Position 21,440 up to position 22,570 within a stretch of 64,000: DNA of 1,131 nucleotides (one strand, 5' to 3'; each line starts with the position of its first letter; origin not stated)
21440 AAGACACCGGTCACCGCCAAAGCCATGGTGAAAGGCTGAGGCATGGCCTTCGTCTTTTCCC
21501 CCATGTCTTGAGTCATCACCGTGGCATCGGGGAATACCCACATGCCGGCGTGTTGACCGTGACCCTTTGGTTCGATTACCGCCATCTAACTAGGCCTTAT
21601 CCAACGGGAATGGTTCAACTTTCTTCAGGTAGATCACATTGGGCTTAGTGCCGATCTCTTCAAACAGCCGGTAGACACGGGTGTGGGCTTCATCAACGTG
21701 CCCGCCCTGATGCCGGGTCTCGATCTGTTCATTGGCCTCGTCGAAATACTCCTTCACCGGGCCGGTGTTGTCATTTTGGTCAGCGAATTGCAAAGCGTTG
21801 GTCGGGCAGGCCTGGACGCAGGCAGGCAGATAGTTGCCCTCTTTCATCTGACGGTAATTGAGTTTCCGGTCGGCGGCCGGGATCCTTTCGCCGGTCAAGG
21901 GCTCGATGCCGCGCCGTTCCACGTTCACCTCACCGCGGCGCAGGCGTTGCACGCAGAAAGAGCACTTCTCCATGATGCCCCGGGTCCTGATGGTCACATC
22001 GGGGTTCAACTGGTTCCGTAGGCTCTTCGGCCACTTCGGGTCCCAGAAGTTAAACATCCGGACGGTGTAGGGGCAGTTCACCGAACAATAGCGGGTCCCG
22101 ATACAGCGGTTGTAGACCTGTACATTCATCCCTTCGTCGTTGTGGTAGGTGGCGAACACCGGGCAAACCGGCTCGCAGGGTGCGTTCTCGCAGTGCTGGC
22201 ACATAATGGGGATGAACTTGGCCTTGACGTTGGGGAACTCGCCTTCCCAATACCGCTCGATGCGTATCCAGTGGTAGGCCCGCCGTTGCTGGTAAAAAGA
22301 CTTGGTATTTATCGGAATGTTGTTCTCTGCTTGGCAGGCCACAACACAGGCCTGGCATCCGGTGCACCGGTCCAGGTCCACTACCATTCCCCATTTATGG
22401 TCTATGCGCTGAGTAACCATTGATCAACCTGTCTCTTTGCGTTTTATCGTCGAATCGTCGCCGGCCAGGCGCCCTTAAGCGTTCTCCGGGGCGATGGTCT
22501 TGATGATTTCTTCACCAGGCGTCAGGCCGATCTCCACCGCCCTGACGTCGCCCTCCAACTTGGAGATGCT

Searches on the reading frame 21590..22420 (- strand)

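Call 41: search_protein_families(library=pfam, proteins=[window:21590-22420:-], max_evalue=0.00001)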
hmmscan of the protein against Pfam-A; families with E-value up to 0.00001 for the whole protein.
window:21590-22420:- (276 aa): 6 families
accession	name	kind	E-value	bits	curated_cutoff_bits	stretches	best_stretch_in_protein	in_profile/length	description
PF12838.12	Fer4_7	-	5.9e-13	49.5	27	1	18-88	1-50/52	4Fe-4S dicluster domain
PF13247.11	Fer4_11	-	2e-11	44.4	26.2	1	66-124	2-62/100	4Fe-4S dicluster domain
PF13187.11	Fer4_9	-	1.1e-06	29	27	0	18-88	1-49/52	4Fe-4S dicluster domain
PF13237.11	Fer4_10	-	1.1e-06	28.9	25.5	0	70-117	5-53/53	4Fe-4S dicluster domain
PF12797.12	Fer4_2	-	2.2e-06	27.7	24.5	1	10-30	1-21/22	4Fe-4S binding domain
PF13183.11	Fer4_8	-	8.2e-06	26.7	27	0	16-88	2-66/68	4Fe-4S dicluster domain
